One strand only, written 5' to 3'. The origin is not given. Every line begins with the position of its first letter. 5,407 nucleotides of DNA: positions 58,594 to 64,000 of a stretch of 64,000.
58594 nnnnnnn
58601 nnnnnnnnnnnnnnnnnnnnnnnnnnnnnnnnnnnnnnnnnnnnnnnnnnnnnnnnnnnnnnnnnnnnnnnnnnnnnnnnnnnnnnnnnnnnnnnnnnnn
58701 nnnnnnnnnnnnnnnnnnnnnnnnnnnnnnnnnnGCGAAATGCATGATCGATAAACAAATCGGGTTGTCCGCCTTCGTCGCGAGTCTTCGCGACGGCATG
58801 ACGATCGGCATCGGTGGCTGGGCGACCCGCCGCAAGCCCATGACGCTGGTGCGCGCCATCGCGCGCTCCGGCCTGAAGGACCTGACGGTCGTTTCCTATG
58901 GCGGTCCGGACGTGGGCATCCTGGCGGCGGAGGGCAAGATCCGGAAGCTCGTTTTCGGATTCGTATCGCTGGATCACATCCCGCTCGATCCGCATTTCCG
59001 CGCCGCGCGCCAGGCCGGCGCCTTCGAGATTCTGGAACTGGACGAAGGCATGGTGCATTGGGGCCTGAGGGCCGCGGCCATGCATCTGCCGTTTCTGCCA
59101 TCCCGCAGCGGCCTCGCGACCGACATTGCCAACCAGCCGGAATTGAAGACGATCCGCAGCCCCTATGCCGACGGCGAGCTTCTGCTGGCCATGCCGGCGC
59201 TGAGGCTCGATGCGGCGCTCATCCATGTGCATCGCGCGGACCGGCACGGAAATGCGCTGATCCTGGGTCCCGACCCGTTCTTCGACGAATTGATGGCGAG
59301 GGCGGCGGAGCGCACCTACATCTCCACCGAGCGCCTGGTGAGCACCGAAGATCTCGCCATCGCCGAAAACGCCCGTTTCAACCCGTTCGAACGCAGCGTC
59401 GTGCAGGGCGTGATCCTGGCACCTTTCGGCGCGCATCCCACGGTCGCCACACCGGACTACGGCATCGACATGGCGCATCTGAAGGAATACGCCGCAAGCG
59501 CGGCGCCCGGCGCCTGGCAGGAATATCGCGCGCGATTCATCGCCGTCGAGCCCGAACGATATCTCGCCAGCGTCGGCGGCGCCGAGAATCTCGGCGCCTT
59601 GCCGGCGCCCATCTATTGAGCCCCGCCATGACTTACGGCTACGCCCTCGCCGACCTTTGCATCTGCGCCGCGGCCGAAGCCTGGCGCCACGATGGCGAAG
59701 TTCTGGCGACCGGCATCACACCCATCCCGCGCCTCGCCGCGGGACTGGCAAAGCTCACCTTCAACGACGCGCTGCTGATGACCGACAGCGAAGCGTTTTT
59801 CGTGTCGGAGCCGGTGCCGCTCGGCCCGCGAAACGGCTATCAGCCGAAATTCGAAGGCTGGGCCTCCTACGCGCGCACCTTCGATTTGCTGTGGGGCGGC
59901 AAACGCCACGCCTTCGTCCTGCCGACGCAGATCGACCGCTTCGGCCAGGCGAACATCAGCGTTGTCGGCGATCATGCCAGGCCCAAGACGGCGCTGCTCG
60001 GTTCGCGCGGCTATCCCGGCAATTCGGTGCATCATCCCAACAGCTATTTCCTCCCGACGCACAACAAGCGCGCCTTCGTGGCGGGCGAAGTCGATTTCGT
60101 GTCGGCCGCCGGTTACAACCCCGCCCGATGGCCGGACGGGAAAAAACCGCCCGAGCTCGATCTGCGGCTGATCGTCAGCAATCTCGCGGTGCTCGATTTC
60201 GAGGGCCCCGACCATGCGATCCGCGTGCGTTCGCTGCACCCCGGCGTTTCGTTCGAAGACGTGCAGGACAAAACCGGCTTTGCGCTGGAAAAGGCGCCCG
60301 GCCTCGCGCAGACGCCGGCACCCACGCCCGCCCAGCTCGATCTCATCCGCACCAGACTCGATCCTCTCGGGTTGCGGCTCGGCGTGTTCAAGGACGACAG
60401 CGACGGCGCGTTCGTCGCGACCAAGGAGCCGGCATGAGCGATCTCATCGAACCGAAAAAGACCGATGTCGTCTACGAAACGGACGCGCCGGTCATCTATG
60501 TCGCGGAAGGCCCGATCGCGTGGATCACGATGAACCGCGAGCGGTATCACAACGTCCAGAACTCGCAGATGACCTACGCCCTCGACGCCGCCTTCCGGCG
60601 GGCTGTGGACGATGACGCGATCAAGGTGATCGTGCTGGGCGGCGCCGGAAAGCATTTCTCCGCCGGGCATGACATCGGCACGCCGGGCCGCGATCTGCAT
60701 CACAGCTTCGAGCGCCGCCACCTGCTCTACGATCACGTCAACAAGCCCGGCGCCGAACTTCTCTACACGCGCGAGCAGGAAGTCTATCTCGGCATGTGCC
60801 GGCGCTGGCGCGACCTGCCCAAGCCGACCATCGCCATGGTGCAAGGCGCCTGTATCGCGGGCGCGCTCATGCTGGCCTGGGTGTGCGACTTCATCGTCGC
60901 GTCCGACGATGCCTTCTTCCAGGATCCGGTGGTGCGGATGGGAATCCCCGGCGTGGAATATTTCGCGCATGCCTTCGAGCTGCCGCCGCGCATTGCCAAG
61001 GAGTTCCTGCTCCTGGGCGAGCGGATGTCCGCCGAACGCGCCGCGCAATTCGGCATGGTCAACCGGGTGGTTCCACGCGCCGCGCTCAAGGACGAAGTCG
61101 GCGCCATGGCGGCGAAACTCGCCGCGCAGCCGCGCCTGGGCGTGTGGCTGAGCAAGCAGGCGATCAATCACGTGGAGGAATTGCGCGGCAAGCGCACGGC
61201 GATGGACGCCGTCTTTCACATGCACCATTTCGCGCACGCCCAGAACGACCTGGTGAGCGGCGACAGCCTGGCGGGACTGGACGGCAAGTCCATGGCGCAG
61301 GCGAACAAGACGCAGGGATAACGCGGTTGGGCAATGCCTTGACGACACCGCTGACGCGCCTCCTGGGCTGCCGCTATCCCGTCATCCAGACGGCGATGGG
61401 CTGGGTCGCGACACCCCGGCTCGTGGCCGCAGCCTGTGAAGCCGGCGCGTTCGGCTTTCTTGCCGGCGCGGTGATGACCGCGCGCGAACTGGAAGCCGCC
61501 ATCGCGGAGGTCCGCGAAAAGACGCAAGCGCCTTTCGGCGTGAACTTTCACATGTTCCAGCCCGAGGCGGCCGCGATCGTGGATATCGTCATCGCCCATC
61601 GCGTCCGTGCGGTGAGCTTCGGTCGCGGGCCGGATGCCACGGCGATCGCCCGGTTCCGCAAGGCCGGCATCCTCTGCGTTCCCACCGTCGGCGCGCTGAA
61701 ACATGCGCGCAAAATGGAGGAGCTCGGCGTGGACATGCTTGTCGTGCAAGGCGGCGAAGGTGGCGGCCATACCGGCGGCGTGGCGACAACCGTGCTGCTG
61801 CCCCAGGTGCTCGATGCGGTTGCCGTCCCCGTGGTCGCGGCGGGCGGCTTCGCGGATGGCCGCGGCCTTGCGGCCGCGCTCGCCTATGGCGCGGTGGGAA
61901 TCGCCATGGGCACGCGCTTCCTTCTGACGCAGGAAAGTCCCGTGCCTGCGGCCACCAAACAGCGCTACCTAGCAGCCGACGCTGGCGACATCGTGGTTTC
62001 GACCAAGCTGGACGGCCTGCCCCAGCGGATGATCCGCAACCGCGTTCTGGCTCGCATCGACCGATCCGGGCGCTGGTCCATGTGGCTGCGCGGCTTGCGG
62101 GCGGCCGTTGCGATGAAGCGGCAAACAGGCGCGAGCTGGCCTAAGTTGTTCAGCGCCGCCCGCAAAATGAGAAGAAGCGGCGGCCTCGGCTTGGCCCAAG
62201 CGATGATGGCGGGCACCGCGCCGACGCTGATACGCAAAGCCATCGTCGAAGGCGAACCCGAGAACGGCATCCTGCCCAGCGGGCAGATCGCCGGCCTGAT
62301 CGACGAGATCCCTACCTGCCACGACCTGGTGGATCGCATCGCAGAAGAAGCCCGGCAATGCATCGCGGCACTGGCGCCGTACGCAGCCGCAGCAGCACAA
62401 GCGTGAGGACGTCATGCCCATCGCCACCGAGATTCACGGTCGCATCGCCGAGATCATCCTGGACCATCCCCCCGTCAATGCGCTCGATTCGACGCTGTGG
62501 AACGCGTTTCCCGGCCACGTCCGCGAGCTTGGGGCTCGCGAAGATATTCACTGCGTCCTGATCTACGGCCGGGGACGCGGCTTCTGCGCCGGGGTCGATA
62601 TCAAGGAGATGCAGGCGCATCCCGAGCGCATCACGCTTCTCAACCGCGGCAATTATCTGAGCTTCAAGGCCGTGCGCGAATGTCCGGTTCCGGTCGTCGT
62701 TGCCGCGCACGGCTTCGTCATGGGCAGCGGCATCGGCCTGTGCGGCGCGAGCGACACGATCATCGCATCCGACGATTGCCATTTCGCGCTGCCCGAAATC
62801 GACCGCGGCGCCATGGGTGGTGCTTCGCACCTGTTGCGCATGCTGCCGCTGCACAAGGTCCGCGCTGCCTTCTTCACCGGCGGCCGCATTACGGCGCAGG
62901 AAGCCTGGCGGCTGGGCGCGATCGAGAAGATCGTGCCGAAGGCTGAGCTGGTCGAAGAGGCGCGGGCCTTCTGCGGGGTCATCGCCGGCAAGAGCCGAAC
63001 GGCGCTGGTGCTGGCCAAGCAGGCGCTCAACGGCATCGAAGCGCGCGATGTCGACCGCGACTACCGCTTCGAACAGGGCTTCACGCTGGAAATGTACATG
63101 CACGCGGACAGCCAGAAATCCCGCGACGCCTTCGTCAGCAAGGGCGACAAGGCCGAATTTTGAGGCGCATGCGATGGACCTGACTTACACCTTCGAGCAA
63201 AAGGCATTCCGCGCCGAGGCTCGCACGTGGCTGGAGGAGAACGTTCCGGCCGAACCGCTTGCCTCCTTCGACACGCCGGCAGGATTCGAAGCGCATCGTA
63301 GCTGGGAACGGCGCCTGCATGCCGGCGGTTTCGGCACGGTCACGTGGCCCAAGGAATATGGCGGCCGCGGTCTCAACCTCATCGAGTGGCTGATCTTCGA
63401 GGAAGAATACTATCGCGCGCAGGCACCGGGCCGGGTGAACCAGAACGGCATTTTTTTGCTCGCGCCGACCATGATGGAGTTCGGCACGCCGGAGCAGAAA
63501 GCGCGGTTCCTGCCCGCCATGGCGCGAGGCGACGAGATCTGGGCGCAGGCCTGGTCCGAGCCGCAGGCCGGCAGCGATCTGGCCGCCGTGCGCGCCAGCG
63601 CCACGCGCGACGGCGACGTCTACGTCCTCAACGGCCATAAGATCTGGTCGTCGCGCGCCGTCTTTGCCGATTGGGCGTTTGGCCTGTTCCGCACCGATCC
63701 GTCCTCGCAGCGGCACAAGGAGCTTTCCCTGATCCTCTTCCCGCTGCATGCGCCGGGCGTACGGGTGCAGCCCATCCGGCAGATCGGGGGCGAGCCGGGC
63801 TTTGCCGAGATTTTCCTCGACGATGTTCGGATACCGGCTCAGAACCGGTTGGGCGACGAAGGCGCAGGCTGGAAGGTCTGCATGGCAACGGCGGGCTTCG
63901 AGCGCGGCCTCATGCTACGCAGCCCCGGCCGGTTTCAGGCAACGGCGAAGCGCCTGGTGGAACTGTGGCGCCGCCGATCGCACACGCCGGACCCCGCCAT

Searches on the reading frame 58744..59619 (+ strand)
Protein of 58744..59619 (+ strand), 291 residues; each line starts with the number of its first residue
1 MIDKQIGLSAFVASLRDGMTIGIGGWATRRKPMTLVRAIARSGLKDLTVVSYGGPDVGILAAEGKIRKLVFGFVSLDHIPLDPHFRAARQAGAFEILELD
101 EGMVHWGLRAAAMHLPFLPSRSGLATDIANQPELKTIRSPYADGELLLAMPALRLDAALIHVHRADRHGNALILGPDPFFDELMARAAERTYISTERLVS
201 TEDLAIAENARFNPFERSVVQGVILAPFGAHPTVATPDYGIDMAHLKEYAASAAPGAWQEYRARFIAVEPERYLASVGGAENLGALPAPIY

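Call 4: search_protein_families(library=pfam, proteins=[window:58744-59619:+])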
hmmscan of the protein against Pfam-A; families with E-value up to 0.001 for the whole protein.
window:58744-59619:+ (291 aa): 1 family
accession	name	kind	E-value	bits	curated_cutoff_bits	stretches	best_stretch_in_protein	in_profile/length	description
PF01144.29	CoA_trans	-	2.1e-33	116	23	1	12-205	8-200/217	Coenzyme A transferase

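Call 74: search_protein_families(library=ncbifam, proteins=[window:58744-59619:+], max_evalue=1e-10)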
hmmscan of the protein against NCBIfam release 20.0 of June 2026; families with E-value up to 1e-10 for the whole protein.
window:58744-59619:+ (291 aa): 2 families
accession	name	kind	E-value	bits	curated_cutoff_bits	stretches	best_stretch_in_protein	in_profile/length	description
TIGR02429.1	pcaI_scoA_fam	subfamily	4.9e-19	68.5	128.5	1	1-204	1-201/222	3-oxoacid CoA-transferase subunit A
NF007394.0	PRK09920.1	equivalog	4.3e-15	55.9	315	1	1-205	1-199/219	acetate CoA-transferase subunit alpha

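Call 75: search_solved_structures(query=window:58744-59619:+, max_evalue=0.00001)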
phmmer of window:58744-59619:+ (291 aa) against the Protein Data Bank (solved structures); distinct sequences matched with E-value up to 0.00001: 19.
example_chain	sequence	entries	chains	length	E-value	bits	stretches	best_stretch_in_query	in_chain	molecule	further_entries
6co6_A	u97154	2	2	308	2.6e-81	276.3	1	3-277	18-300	Probable CoA-transferase alpha subunit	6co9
6coj_A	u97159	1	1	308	1.8e-80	273.5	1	3-277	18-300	Probable CoA-transferase alpha subunit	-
6con_A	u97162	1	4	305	7.1e-77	261.7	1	1-277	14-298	CoA-transferase subunit alpha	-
1poi_A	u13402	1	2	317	7.3e-23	84.5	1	14-250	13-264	GLUTACONATE COENZYME A-TRANSFERASE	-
5mzw_A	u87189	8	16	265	1.2e-20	77.2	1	8-261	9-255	Glutaconate CoA-transferase family, subunit A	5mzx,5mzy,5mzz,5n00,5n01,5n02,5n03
1k6d_A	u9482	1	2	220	1.3e-14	57.4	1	11-204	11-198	ACETATE COA-TRANSFERASE ALPHA SUBUNIT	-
5dbn_A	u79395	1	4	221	1.3e-14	57.4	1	11-204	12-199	Acetate CoA-transferase subunit alpha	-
8k9h_B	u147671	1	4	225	1.2e-13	54.2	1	4-200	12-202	Acetoacetate:butyrate/acetate coenzyme A transferase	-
3cdk_A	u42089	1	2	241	1.9e-09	40.5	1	14-204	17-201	Succinyl-CoA:3-ketoacid-coenzyme A transferase subunit A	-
9cq2_A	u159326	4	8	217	1.4e-08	37.7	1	7-205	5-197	3-oxoacid CoA-transferase, A subunit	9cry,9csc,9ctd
3rrl_A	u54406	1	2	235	1.6e-08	37.5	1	9-203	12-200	Succinyl-CoA:3-ketoacid-coenzyme A transferase subunit A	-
9xmy_A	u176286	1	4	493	1.6e-07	34.1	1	2-204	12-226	Succinyl-CoA:3-ketoacid-coenzyme A transferase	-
6lp1_A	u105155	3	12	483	2e-07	33.8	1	2-204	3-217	Succinyl-CoA:3-ketoacid-coenzyme A transferase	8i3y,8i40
2nrb_A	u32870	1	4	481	4.1e-07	32.8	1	12-202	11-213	Succinyl-CoA:3-ketoacid-coenzyme A transferase 1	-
2nrc_A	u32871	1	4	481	4.1e-07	32.8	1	12-202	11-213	Succinyl-CoA:3-ketoacid-coenzyme A transferase 1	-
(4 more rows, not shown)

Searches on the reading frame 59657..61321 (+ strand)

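Call 4: search_protein_families(library=pfam, proteins=[window:59657-61321:+])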
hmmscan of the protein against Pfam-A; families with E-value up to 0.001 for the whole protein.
window:59657-61321:+ (554 aa): 2 families
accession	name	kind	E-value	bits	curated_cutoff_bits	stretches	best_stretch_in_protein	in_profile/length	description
PF00378.25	ECH_1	-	2.4e-35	122.5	27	1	286-529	5-230/251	Enoyl-CoA hydratase/isomerase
PF16113.10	ECH_2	-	1.7e-15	57.8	27.2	1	288-524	2-230/335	Enoyl-CoA hydratase/isomerase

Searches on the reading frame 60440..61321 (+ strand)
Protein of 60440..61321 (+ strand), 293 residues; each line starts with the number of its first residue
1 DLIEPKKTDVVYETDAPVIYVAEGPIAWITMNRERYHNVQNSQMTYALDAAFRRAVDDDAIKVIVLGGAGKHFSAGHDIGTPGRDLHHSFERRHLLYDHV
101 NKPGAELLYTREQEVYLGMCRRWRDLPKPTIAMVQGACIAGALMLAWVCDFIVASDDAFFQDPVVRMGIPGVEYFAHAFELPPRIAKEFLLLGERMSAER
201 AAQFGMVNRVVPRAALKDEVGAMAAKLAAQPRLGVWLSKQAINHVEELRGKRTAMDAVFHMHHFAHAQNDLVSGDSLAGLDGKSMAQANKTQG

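Call 74: search_protein_families(library=ncbifam, proteins=[window:60440-61321:+], max_evalue=1e-10)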
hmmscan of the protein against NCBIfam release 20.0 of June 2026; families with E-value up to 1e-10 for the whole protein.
window:60440-61321:+ (293 aa): 58 families (the best 25 are shown)
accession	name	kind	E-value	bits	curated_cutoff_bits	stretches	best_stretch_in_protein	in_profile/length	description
NF006140.0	PRK08290.1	subfamily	2e-127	424.4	280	1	14-291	6-286/292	enoyl-CoA hydratase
NF051848.1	EnCoAHydtEchA19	equivalog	1.4e-33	116.5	400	1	23-252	7-222/258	enoyl-CoA hydratase EchA19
NF006128.0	PRK08272.1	subfamily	7.3e-33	114.1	257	1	15-255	12-259/308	crotonase/enoyl-CoA hydratase family protein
NF004840.0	PRK06190.1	equivalog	1.9e-31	109.6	253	1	19-276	7-243/260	enoyl-CoA hydratase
NF042430.2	EnCoAhydt_DpgD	equivalog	8.9e-31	107.3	400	1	22-274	3-243/258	enoyl-CoA-hydratase DpgD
NF006008.0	PRK08139.1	equivalog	1.6e-30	106.5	313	1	17-248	12-226/266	enoyl-CoA hydratase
NF004781.0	PRK06127.1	subfamily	1.8e-30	106.5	291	1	15-270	10-250/269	enoyl-CoA hydratase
NF006588.0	PRK09120.1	equivalog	4.1e-30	104.9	276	1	18-250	10-229/276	p-hydroxycinnamoyl CoA hydratase/lyase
NF046063.1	oxepin_alt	equivalog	2.3e-29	102.6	300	1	23-248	7-218/254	oxepin-CoA hydrolase, alternative type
TIGR02280.1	PaaB1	equivalog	1.1e-28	100.5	345.15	1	23-245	6-213/256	2-(1,2-epoxy-1,2-dihydrophenyl)acetyl-CoA isomerase PaaG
NF006108.0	PRK08259.1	equivalog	4.9e-28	98.3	273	1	18-260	5-227/256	crotonase/enoyl-CoA hydratase family protein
NF004475.0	PRK05809.1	subfamily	2.1e-27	96.3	394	1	120-245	90-217/260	short-chain-enoyl-CoA hydratase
NF004796.0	PRK06144.1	subfamily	3.4e-27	95.5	272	1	16-253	8-230/262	enoyl-CoA hydratase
NF005700.0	PRK07511.1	subfamily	7.7e-27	94.5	274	1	29-248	16-221/260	enoyl-CoA hydratase family protein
NF009125.0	PRK12478.1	equivalog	9.8e-27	93.8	347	1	18-250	9-236/304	crotonase/enoyl-CoA hydratase family protein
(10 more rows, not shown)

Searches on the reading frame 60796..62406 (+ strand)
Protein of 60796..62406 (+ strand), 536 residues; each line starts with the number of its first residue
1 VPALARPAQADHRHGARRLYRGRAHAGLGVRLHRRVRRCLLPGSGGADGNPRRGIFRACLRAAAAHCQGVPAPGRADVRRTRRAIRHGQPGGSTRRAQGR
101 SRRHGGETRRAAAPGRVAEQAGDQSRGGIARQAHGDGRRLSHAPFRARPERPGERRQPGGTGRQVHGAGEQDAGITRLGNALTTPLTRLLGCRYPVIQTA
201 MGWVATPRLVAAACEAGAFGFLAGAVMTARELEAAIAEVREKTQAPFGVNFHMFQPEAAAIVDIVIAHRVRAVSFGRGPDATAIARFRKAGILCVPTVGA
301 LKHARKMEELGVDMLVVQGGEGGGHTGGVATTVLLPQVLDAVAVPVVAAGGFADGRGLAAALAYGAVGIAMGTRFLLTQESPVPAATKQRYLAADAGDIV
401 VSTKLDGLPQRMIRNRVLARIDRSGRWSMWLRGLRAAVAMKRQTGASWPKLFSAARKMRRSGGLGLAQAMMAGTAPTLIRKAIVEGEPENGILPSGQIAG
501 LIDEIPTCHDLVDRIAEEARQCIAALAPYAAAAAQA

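Call 5: search_protein_families(library=pfam, proteins=[window:60796-62406:+], max_evalue=0.1)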
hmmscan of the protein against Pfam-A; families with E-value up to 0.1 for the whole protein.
window:60796-62406:+ (536 aa): 4 families
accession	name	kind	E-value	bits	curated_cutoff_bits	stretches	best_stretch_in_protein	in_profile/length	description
PF03060.21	NMO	-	2e-78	264.5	28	2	262-517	106-330/331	Nitronate monooxygenase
PF00478.31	IMPDH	-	1.6e-08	34.4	25.6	2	181-322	22-127/345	IMP dehydrogenase / GMP reductase domain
PF01070.24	FMN_dh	-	0.00055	19.5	24.9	1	294-376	222-306/350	FMN-dependent dehydrogenase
PF00977.27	His_biosynth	-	0.0029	17.5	23.6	1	299-375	147-222/228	Histidine biosynthesis protein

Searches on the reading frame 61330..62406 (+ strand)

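Call 74: search_protein_families(library=ncbifam, proteins=[window:61330-62406:+], max_evalue=1e-10)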
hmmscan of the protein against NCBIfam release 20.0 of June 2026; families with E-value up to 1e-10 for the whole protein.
window:61330-62406:+ (358 aa): 1 family
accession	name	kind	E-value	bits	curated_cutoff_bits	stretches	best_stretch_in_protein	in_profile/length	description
TIGR03151.1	enACPred_II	equivalog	9.5e-77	258.3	453.1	1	6-244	2-240/307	enoyl-[acyl-carrier-protein] reductase FabK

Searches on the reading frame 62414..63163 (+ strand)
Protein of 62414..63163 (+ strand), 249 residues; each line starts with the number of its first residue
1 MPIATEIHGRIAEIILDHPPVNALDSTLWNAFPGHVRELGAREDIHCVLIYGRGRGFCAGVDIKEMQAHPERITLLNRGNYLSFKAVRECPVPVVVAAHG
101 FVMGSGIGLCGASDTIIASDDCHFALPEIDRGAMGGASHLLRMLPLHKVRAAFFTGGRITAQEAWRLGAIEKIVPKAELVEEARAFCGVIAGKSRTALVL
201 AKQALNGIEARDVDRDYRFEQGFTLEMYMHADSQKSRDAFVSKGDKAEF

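Call 4: search_protein_families(library=pfam, proteins=[window:62414-63163:+])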
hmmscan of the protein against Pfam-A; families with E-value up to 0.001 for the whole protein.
window:62414-63163:+ (249 aa): 2 families
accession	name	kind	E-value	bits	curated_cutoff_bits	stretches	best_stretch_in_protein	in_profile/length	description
PF00378.25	ECH_1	-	8.5e-38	130.6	27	1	7-245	2-245/251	Enoyl-CoA hydratase/isomerase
PF16113.10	ECH_2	-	1.1e-23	84.7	27.2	1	14-187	4-185/335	Enoyl-CoA hydratase/isomerase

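Call 74: search_protein_families(library=ncbifam, proteins=[window:62414-63163:+], max_evalue=1e-10)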
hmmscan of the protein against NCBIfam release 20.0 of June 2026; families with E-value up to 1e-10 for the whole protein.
window:62414-63163:+ (249 aa): 62 families (the best 25 are shown)
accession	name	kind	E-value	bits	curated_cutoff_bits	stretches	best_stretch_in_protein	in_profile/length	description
NF005925.0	PRK07938.1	equivalog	5.7e-94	314.1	260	1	6-246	7-249/252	enoyl-CoA hydratase family protein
NF005073.0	PRK06495.1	subfamily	8.7e-58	195.6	296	1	4-243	7-249/257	enoyl-CoA hydratase/isomerase family protein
NF051848.1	EnCoAHydtEchA19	equivalog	4.1e-34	118.3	400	1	6-244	5-251/258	enoyl-CoA hydratase EchA19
NF005803.0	PRK07658.1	equivalog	9.4e-33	113.7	313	1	5-243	6-249/257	enoyl-CoA hydratase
NF004517.0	PRK05862.1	equivalog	1.7e-32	113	396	1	3-244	6-250/257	enoyl-CoA hydratase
NF004475.0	PRK05809.1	subfamily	2.7e-32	112.3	394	1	5-246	8-255/260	short-chain-enoyl-CoA hydratase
NF006007.0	PRK08138.1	subfamily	1.3e-31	109.9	355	1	10-244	17-254/261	enoyl-CoA hydratase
NF006008.0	PRK08139.1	equivalog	3.7e-31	108.6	313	1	4-243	14-258/266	enoyl-CoA hydratase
NF046063.1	oxepin_alt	equivalog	1.3e-28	100.2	300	1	8-243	7-250/254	oxepin-CoA hydrolase, alternative type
NF004781.0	PRK06127.1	subfamily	3e-28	99.2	291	1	4-243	14-261/269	enoyl-CoA hydratase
NF007239.0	PRK09674.1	equivalog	6.4e-28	97.9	371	1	8-243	11-249/257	2,3-dehydroadipyl-CoA hydratase PaaF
NF006100.0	PRK08252.1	subfamily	6.9e-28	97.9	282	1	3-243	5-246/254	crotonase/enoyl-CoA hydratase family protein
NF006140.0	PRK08290.1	subfamily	5.9e-27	94.6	280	1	85-243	116-274/292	enoyl-CoA hydratase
NF004794.0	PRK06142.1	equivalog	1.7e-26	93.5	308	1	4-243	9-265/273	crotonase/enoyl-CoA hydratase family protein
NF004525.0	PRK05870.1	equivalog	1.8e-26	93.6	285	1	3-233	5-233/249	enoyl-CoA hydratase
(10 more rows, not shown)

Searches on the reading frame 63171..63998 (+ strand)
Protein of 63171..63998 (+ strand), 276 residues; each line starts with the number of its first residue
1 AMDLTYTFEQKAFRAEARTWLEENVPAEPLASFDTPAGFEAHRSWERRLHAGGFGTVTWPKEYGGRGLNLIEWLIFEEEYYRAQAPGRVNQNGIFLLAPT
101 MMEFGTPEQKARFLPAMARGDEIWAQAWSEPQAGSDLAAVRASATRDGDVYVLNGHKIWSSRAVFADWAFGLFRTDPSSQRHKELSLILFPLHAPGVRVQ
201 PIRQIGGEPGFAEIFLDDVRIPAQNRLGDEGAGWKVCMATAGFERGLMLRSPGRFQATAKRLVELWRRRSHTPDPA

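Call 74: search_protein_families(library=ncbifam, proteins=[window:63171-63998:+], max_evalue=1e-10)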
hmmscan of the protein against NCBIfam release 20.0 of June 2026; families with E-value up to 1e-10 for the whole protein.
window:63171-63998:+ (276 aa): 11 families
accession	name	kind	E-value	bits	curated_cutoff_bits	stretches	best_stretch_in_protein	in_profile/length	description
TIGR03204.1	pimC_large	equivalog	1.8e-55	188.5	623.85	1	3-250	1-249/395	pimeloyl-CoA dehydrogenase large subunit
NF008997.0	PRK12341.1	equivalog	1.9e-31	109.5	537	1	2-246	1-243/382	acyl-CoA dehydrogenase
NF042972.1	AcrlCoAredClosAcrC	equivalog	6.9e-31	107.3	640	1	2-240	1-237/378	acryloyl-CoA reductase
NF045652.1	ProlPCPDhRedW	equivalog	4.6e-28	98.1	650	1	40-248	32-243/376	L-prolyl-[peptidyl-carrier protein] dehydrogenase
NF045552.1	GlutCoADH_Des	equivalog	4.7e-26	91.9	470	1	7-239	6-238/387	glutaryl-CoA dehydrogenase Acd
NF043006.1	CyhCrbnylCoADH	equivalog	1.3e-25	90.2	650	1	51-241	46-237/380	cyclohexane-1-carbonyl-CoA dehydrogenase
TIGR03207.1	cyc_hxne_CoA_dh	equivalog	2.3e-25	89.1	575.35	1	46-248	38-241/372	cyclohexanecarboxyl-CoA dehydrogenase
NF053553.1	prodigi_MBC_PigA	equivalog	6.9e-25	88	500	1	2-247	1-247/381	prodigiosin MBC biosynthesis dehydrogenase PigA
NF058590.1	AcCoDHFadEBacil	equivalog_domain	4.3e-21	75.1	600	1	51-237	62-249/586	acyl-CoA dehydrogenase FadE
NF002885.1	PRK03354.1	equivalog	8.2e-18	64.6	540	1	2-245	1-239/378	crotonobetainyl-CoA dehydrogenase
NF042439.1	SulpropCoADesulf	equivalog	1.4e-16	60.3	600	1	47-161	31-145/379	3-sulfinopropanoyl-CoA desulfinase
